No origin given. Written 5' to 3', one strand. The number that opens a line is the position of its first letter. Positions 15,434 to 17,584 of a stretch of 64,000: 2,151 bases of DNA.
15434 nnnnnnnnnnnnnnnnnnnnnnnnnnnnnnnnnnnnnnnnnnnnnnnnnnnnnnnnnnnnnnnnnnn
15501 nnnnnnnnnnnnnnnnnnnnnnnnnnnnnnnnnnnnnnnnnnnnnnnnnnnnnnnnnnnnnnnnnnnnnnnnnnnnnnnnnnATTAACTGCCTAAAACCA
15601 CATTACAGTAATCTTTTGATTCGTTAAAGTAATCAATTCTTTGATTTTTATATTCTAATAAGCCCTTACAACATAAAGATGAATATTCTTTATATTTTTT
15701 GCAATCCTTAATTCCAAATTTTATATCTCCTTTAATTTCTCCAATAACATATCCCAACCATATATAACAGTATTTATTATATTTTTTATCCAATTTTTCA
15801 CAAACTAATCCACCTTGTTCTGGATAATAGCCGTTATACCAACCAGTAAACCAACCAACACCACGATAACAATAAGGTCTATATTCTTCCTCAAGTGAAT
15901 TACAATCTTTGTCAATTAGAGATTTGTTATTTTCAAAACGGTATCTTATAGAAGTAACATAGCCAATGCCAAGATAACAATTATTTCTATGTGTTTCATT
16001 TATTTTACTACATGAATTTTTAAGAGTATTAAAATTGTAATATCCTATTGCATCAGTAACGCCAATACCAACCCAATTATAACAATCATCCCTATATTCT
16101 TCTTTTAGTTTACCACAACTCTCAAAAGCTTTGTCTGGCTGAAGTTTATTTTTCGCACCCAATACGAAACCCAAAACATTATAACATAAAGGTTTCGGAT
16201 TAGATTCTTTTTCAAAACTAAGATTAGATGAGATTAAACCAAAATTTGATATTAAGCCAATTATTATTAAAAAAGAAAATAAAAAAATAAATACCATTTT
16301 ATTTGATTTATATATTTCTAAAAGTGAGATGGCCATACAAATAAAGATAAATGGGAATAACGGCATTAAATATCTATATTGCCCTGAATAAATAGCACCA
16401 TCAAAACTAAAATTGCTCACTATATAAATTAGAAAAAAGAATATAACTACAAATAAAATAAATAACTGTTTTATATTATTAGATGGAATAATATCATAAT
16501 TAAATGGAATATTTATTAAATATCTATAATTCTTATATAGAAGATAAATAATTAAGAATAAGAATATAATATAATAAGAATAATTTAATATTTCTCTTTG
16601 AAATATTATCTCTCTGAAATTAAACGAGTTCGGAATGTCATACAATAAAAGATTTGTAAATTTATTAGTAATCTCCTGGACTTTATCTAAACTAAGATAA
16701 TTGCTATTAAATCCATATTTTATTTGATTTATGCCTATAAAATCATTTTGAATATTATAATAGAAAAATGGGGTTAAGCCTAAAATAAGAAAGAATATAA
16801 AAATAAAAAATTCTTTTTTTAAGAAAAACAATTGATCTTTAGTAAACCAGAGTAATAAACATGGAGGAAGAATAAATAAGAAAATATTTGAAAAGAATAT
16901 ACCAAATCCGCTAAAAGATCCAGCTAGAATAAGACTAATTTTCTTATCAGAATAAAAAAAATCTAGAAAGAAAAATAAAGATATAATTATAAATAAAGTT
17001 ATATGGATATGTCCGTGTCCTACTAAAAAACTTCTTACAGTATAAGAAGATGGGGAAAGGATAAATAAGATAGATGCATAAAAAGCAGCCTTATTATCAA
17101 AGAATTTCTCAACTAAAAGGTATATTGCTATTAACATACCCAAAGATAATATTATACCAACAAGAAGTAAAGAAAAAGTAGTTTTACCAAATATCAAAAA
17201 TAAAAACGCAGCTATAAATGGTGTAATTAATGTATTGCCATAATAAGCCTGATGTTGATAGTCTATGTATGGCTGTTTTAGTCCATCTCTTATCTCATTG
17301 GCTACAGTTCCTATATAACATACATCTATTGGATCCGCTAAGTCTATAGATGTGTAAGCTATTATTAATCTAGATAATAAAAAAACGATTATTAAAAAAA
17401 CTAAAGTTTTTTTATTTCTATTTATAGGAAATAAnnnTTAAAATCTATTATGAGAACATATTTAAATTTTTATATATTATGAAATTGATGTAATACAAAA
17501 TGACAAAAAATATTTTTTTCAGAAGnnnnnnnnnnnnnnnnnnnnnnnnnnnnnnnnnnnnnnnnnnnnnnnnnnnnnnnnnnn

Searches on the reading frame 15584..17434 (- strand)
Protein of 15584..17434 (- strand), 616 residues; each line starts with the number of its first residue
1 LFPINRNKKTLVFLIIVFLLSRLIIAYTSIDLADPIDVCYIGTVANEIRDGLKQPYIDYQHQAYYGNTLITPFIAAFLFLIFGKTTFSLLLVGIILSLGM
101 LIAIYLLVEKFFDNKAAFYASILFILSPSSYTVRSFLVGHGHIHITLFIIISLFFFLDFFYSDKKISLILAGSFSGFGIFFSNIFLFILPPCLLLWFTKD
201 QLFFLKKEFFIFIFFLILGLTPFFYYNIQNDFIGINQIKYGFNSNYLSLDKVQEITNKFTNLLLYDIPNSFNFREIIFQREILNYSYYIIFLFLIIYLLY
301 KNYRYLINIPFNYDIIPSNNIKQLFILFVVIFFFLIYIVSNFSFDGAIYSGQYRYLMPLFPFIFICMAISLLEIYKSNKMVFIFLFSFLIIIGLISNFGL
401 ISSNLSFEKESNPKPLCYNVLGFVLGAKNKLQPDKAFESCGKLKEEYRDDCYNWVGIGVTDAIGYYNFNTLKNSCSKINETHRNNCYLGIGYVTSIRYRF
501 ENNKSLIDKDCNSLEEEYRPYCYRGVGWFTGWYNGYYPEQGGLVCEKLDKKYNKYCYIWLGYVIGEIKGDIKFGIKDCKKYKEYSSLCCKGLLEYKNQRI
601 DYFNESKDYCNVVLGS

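Call 8: search_protein_families(library=pfam, proteins=[window:15584-17434:-], max_evalue=0.001)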
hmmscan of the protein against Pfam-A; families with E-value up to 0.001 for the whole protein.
window:15584-17434:- (616 aa): 1 family
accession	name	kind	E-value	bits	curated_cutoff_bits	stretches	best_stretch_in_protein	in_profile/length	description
PF13231.12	PMT_2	-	1.3e-08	35.7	26.1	1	70-225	5-159/160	Dolichyl-phosphate-mannose-protein mannosyltransferase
